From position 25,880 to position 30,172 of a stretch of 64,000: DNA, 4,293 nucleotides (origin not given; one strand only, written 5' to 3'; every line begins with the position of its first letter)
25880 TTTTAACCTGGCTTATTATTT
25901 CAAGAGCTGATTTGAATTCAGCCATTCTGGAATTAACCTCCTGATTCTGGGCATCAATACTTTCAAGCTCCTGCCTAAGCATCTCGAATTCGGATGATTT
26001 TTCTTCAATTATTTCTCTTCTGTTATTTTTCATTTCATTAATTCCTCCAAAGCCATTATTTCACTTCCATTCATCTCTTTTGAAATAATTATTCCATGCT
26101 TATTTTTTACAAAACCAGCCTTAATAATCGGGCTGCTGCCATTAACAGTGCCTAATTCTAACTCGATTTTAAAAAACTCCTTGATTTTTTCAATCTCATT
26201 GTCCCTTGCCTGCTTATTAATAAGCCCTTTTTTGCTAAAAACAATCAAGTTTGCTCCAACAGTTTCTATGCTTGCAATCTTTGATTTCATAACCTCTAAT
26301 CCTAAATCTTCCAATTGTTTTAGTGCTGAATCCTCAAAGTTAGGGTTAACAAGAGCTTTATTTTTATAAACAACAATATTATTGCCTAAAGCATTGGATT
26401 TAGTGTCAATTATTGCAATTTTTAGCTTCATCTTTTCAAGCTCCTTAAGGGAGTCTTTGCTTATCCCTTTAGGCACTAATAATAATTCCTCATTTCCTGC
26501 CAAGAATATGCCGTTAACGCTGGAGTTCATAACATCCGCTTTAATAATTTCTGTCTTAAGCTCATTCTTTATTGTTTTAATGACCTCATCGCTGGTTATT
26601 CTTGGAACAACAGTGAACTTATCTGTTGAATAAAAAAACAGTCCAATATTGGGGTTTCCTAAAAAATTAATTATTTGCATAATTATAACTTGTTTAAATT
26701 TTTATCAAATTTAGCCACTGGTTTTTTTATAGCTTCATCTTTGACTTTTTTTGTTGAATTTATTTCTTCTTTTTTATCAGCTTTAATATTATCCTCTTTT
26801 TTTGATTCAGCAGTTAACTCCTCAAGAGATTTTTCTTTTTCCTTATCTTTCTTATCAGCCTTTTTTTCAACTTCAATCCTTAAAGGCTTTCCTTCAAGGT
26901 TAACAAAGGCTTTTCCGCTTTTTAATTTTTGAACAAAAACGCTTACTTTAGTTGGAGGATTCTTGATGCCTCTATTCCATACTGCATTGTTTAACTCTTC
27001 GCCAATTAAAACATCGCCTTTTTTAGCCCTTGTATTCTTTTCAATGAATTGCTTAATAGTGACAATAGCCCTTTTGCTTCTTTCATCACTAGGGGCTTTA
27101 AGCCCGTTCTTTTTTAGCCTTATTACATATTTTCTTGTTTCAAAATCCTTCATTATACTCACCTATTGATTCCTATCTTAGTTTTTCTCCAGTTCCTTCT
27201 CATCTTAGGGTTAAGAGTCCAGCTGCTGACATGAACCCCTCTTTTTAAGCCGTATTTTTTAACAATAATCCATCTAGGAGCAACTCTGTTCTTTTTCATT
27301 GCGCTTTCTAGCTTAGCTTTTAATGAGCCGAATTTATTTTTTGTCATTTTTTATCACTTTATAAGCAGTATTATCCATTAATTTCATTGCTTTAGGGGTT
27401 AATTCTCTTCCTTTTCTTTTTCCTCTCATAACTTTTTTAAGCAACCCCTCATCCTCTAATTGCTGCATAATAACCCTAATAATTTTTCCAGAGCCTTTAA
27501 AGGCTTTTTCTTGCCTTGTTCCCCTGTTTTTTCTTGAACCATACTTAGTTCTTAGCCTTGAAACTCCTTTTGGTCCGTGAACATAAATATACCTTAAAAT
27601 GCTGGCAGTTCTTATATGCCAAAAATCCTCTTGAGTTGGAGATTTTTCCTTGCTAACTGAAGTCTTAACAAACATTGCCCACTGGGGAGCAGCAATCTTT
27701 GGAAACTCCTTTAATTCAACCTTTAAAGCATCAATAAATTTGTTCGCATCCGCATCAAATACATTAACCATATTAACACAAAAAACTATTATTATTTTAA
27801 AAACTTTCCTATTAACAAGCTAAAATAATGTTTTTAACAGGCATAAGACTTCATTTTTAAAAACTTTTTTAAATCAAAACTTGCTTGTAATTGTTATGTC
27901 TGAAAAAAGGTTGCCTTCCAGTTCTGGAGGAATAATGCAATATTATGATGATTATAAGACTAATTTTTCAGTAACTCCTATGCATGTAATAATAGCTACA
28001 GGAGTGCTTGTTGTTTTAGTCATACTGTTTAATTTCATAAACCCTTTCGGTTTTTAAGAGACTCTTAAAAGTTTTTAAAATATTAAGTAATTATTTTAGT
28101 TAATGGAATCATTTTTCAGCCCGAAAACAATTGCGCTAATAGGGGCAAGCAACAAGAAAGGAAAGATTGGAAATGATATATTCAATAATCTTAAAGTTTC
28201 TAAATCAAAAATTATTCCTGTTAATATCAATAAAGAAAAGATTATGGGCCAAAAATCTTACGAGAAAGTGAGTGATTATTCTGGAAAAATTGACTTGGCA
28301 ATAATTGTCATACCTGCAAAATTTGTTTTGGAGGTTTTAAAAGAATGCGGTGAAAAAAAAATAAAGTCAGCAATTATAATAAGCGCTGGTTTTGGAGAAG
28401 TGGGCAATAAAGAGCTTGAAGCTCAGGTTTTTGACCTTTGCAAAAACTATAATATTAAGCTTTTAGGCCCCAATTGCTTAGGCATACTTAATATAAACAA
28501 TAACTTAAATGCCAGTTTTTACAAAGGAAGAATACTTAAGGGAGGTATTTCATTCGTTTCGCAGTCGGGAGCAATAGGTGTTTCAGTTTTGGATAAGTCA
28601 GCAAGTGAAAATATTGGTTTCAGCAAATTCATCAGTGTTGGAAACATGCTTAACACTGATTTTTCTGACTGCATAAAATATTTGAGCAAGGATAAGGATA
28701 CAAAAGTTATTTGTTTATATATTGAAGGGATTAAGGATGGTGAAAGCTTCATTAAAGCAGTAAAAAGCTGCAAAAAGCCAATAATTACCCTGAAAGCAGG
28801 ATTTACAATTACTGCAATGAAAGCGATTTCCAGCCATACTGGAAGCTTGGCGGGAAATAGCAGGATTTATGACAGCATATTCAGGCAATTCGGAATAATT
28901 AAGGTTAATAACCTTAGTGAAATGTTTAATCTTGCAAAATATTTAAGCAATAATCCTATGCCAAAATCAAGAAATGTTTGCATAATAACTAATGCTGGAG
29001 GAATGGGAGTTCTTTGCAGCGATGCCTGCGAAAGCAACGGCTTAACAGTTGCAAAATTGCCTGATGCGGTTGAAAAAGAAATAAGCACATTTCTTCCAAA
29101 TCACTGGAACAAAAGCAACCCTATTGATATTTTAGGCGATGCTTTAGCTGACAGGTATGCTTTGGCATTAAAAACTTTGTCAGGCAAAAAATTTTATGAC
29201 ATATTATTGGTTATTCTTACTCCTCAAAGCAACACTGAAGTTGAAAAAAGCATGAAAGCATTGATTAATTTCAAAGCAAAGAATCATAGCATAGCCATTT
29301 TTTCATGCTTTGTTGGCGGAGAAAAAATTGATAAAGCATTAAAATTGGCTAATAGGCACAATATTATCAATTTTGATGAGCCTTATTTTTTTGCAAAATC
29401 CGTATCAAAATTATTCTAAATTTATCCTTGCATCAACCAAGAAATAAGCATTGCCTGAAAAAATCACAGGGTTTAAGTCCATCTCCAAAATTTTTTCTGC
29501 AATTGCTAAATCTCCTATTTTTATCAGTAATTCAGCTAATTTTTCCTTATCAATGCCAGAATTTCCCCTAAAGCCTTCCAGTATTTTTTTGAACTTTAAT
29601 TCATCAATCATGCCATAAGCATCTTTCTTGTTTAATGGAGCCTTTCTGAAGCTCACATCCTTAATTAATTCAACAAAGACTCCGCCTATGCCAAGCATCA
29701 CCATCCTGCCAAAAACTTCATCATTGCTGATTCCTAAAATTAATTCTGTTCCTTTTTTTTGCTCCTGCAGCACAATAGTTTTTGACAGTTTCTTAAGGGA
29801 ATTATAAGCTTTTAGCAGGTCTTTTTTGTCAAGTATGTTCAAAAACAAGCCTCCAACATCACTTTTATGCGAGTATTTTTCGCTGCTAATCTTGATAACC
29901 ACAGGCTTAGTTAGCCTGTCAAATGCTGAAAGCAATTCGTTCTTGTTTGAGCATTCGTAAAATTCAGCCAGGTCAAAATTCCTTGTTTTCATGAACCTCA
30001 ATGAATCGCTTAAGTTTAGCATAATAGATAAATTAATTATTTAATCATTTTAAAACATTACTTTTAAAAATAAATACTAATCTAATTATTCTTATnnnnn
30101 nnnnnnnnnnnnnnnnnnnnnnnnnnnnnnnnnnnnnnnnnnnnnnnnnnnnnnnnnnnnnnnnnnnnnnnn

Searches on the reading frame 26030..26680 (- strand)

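Call 13: search_protein_families(library=pfam, proteins=[window:26030-26680:-], max_evalue=0.001)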
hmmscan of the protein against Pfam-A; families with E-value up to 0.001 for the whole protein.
window:26030-26680:- (216 aa): 1 family
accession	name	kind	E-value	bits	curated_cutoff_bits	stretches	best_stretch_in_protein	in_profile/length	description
PF01912.23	eIF-6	-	1.8e-48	165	25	1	4-196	2-196/197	eIF-6 family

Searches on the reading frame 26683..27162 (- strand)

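Call 13: search_protein_families(library=pfam, proteins=[window:26683-27162:-], max_evalue=0.001)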
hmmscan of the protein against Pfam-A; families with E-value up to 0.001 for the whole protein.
window:26683-27162:- (159 aa): 1 family
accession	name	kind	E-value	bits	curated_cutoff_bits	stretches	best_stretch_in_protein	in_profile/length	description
PF01198.24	Ribosomal_L31e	-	9.5e-14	51.8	25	1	9-79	4-72/82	Ribosomal protein L31e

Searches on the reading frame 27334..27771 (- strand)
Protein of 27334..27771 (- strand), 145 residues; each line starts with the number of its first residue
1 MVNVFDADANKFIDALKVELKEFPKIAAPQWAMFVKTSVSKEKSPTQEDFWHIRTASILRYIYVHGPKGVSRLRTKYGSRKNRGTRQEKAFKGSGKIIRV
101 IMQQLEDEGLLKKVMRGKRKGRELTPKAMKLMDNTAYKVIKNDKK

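Call 13: search_protein_families(library=pfam, proteins=[window:27334-27771:-], max_evalue=0.001)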
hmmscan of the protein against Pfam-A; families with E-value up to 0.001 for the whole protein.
window:27334-27771:- (145 aa): 1 family
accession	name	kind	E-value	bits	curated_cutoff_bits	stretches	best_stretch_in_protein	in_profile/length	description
PF01090.25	Ribosomal_S19e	-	3.9e-46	156.6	29.4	1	4-141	2-136/137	Ribosomal protein S19e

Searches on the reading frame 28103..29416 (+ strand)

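Call 13: search_protein_families(library=pfam, proteins=[window:28103-29416:+], max_evalue=0.001)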
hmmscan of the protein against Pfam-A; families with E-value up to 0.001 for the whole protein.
window:28103-29416:+ (438 aa): 4 families
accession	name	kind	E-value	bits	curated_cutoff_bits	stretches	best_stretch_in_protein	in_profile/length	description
PF13607.11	Succ_CoA_lig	-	4.1e-50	169.6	27.4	1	146-281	1-138/138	Succinyl-CoA ligase like flavodoxin domain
PF13380.12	CoA_binding_2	-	9.4e-25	87.8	22.8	1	8-129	1-114/116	CoA binding domain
PF02629.25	CoA_binding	-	1.3e-12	48.7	22.3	1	7-96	3-97/97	CoA binding domain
PF19045.5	Ligase_CoA_2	-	6.9e-12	46.1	23.7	1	292-424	1-137/162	Ligase-CoA domain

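Call 41: search_protein_families(library=ncbifam, proteins=[window:28103-29416:+], max_evalue=0.001)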
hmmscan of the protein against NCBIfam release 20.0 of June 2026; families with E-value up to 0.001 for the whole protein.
window:28103-29416:+ (438 aa): 6 families
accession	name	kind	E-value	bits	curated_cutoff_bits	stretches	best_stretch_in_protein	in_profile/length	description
TIGR02717.1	AcCoA-syn-alpha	equivalog_domain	3.2e-151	504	567.15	1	1-437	1-443/447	acetate--CoA ligase alpha subunit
NF045493.1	HydDutCoALig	equivalog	2.9e-97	326.9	1300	1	3-405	5-414/698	4-hydroxybutyrate--CoA ligase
NF045494.1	AcCoALig_Archglob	equivalog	6e-93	312.4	1200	1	2-379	219-602/665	acetate--CoA ligase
NF045492.1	HydPropCoALig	equivalog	8.6e-86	288.8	1300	1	1-426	248-682/700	3-hydroxypropionate--CoA ligase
NF004230.0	PRK05678.1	equivalog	3e-18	66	336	1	63-274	66-280/291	succinate--CoA ligase subunit alpha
TIGR01019.1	sucCoAalpha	subfamily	2.9e-17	63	353.2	1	62-250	63-250/286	succinate--CoA ligase subunit alpha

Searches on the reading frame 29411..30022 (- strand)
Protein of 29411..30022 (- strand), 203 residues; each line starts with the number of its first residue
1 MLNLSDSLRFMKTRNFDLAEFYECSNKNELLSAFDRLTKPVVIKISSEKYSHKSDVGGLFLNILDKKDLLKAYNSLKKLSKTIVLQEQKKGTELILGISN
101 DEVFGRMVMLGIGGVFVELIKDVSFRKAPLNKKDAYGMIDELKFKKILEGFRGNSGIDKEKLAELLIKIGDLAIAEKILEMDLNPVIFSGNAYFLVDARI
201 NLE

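Call 13: search_protein_families(library=pfam, proteins=[window:29411-30022:-], max_evalue=0.001)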
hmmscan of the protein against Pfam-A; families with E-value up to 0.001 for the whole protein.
window:29411-30022:- (203 aa): 1 family
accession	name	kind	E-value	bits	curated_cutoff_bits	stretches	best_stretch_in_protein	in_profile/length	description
PF13549.11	ATP-grasp_5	-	8.9e-49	166.3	27.6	1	5-202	13-221/221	ATP-grasp domain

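Call 41: search_protein_families(library=ncbifam, proteins=[window:29411-30022:-], max_evalue=0.001)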
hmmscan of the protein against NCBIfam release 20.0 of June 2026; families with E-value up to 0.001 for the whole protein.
window:29411-30022:- (203 aa): 4 families
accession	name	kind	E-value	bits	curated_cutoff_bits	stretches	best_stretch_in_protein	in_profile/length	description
NF045494.1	AcCoALig_Archglob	equivalog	1.7e-44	152.3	1200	1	24-200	25-203/665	acetate--CoA ligase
NF045492.1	HydPropCoALig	equivalog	3.2e-41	141.5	1300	1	28-202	45-229/700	3-hydroxypropionate--CoA ligase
NF045493.1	HydDutCoALig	equivalog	9.7e-35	120.3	1300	1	16-202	499-698/698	4-hydroxybutyrate--CoA ligase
TIGR02068.2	cya_phycin_syn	equivalog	0.00028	19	850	1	10-97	220-302/862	cyanophycin synthetase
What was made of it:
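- Checked: Beta is at 29411-30022 (-) with ATP-grasp_5 (calls 13, 41).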
